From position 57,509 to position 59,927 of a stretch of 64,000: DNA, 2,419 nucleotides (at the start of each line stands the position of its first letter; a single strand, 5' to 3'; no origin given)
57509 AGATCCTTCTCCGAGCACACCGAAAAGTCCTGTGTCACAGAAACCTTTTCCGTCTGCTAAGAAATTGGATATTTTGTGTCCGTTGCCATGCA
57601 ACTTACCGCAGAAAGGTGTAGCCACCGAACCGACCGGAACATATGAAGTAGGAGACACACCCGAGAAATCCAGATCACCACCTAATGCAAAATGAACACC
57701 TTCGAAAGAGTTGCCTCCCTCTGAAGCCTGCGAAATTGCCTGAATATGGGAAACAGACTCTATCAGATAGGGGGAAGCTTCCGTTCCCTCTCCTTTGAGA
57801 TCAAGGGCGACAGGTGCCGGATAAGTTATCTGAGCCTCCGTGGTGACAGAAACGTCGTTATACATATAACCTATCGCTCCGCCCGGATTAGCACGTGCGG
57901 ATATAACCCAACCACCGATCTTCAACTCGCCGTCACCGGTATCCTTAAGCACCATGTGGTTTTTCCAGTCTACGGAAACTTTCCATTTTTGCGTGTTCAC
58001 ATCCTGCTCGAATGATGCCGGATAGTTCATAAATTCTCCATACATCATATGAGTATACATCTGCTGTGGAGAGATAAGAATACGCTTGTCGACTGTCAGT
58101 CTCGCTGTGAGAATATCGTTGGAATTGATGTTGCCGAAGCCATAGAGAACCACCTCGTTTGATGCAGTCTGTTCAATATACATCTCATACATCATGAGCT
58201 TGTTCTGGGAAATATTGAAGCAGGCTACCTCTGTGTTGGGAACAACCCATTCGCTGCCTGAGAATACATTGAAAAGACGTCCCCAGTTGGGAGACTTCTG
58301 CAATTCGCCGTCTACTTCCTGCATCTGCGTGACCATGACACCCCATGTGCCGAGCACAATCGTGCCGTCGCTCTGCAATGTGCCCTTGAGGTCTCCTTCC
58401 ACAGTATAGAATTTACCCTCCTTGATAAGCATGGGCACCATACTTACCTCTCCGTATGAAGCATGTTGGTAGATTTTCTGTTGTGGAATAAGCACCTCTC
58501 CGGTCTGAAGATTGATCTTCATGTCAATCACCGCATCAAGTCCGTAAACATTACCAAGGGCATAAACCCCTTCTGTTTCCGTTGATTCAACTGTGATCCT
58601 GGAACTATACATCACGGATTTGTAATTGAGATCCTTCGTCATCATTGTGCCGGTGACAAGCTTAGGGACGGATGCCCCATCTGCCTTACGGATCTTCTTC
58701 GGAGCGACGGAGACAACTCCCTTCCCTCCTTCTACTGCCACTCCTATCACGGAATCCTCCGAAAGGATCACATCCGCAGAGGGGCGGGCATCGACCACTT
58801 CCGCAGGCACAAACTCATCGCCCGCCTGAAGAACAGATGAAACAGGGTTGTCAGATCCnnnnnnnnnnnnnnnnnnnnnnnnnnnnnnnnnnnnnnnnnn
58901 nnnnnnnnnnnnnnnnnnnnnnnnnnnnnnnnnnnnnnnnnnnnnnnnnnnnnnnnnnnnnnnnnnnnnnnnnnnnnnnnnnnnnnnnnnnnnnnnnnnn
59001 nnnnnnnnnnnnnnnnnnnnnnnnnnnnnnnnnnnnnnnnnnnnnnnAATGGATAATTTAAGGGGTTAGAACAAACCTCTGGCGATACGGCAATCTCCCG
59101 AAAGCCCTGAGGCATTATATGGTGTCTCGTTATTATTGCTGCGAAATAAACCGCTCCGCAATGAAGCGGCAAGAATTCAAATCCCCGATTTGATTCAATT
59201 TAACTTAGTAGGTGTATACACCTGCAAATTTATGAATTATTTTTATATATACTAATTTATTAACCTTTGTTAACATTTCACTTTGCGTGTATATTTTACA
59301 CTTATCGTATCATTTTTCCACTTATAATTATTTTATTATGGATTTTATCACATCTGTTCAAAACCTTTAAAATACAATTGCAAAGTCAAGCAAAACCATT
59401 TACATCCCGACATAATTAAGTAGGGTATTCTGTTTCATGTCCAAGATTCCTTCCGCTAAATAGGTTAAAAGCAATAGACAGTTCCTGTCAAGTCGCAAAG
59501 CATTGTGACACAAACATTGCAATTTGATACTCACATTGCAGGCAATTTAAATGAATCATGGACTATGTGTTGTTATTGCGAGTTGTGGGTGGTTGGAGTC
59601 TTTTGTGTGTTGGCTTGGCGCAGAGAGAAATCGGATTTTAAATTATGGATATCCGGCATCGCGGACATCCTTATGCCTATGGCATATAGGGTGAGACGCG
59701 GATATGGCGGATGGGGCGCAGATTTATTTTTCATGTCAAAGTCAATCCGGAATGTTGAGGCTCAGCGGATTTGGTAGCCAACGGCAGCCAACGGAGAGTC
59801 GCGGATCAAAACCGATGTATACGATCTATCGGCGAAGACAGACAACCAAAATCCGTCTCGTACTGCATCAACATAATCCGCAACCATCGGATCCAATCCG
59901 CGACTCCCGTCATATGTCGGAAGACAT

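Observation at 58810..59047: In-frame amber codon separates the signal peptide from the body of a 2100-aa GLUG-repeat T9SS protein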

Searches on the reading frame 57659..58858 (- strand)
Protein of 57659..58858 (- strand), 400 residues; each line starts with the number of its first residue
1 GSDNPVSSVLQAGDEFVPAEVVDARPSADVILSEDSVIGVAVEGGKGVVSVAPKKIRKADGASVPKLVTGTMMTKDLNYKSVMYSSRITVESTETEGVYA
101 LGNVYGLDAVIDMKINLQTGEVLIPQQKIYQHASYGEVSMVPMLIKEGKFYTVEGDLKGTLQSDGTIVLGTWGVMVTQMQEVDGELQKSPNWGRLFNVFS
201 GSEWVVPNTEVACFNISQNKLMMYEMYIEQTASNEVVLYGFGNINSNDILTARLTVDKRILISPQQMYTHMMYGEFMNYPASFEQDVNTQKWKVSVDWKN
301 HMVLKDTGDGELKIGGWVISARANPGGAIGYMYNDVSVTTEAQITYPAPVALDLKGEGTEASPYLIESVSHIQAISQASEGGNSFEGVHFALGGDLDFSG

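Call 16: find_related_loci(query=window:57659-58858:-, collection=genome_contigs, flank=3000)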
Query seq(400 aa) (400 aa) in genome_contigs; peptide patterns used: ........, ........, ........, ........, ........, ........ (x = any residue, [..] = any of these).
79 stretches matched a pattern; 1 encode a relative of the query (tblastn E <= 1e-3); 1 distinct loci.
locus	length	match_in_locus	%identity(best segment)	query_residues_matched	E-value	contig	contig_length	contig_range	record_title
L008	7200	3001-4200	78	1-400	0e+0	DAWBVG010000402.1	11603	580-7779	MAG TPA_asm: Muribaculaceae bacterium isolate gSpreadC_ID_1765 k141_197045, whole genome shotgun sequence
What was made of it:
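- Tried and rejected: The species-representative genome scan returned only one locus, from another species (L008, call 16).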

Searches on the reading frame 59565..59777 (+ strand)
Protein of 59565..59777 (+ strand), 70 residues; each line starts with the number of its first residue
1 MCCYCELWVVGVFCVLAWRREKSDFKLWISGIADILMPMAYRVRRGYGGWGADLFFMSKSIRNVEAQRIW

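Call 21: find_encoding_contigs(protein=window:59565-59777:+, flank=3000, max_places=10)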
Protein window:59565-59777:+ (70 aa): 22 contigs read that carry it; 10 places shown.
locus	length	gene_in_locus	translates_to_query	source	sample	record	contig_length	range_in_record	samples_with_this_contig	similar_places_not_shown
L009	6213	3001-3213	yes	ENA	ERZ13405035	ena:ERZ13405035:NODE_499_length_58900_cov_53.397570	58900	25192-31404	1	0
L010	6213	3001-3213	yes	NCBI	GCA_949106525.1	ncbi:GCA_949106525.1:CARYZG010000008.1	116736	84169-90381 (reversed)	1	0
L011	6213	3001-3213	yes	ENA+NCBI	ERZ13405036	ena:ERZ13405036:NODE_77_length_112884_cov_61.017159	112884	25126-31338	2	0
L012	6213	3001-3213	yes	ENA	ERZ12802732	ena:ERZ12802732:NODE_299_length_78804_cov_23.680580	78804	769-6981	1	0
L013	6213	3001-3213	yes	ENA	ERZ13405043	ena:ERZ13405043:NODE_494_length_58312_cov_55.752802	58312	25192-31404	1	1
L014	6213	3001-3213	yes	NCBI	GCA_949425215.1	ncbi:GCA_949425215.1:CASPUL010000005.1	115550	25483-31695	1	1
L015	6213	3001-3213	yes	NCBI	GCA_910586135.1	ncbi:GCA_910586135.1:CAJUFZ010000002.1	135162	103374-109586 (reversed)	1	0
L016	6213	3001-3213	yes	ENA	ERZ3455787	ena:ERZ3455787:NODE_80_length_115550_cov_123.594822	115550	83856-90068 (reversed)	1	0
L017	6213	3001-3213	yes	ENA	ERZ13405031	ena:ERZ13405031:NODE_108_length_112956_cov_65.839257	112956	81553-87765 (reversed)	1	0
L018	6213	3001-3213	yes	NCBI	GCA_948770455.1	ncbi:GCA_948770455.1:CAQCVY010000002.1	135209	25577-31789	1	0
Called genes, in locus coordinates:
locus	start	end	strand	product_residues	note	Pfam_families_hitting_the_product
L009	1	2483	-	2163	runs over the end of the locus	PF07581:Glug (faint)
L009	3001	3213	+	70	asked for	-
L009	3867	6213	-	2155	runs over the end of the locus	PF07581:Glug (faint)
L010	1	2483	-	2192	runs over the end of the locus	-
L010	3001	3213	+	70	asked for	-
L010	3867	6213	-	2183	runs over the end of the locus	-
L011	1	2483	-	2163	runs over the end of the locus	PF07581:Glug (faint)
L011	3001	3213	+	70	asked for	-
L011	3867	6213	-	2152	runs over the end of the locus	PF07581:Glug (faint)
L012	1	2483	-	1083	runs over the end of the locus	?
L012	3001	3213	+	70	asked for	-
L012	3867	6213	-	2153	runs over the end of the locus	PF07581:Glug (faint)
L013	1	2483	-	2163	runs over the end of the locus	PF07581:Glug (faint)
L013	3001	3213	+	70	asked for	-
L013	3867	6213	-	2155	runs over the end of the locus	PF07581:Glug (faint)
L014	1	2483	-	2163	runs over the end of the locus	PF07581:Glug (faint)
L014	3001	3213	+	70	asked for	-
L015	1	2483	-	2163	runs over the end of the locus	PF07581:Glug (faint)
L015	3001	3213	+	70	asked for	-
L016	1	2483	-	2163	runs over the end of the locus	PF07581:Glug (faint)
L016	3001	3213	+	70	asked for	-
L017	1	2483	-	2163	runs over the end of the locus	PF07581:Glug (faint)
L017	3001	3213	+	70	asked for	-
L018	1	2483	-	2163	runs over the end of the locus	PF07581:Glug (faint)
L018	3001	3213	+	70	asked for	-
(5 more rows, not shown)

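Call 29: find_encoding_contigs(protein=window:59565-59777:+, flank=10000, max_places=10)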
Protein window:59565-59777:+ (70 aa): 22 contigs read that carry it; 10 places shown.
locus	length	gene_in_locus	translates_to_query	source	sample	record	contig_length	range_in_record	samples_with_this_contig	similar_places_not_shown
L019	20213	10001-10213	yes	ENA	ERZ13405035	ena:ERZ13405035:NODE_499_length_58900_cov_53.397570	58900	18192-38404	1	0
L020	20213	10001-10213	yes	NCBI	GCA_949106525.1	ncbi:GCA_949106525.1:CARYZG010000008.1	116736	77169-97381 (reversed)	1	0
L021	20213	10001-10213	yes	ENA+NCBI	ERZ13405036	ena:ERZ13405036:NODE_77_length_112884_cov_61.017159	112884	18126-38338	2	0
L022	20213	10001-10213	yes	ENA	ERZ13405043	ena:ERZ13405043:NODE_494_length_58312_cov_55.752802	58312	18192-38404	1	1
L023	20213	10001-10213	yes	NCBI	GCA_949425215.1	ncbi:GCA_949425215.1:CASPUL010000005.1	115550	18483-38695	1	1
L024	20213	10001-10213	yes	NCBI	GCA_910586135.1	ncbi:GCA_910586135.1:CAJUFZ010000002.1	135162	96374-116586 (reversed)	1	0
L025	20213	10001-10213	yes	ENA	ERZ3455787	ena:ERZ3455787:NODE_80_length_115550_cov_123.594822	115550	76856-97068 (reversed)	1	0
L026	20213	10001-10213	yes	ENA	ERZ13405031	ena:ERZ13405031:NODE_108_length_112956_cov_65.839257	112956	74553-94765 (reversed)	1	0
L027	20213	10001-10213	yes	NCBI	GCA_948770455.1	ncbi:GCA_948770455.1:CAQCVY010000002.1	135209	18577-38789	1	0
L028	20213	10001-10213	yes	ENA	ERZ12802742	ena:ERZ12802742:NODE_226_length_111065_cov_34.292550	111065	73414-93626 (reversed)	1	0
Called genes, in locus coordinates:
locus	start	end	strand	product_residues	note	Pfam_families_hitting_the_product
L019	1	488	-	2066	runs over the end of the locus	-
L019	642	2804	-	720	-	PF05547:Peptidase_M6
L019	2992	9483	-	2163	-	PF07581:Glug (faint)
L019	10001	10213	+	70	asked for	-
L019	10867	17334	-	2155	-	PF07581:Glug (faint)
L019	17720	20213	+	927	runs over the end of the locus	PF13734:Inhibitor_I69, PF01640:Peptidase_C10, PF02368:Big_2, PF26918:Ig_Eae (weak)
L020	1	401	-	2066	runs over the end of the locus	-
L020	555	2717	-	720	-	PF05547:Peptidase_M6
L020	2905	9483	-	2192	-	-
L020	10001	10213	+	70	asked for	-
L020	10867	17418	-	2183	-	-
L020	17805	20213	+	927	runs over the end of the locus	PF13734:Inhibitor_I69, PF01640:Peptidase_C10, PF02368:Big_2, PF26918:Ig_Eae (weak)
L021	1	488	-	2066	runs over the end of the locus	-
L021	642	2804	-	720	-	PF05547:Peptidase_M6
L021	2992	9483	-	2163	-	PF07581:Glug (faint)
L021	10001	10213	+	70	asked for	-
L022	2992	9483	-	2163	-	PF07581:Glug (faint)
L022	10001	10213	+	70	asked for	-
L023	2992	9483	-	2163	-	PF07581:Glug (faint)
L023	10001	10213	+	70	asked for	-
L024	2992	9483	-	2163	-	PF07581:Glug (faint)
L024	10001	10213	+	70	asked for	-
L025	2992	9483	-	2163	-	PF07581:Glug (faint)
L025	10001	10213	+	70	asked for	-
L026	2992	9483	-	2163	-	PF07581:Glug (faint)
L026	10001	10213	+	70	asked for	-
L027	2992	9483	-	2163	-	PF07581:Glug (faint)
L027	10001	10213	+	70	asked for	-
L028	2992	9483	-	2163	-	PF07581:Glug (faint)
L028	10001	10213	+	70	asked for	-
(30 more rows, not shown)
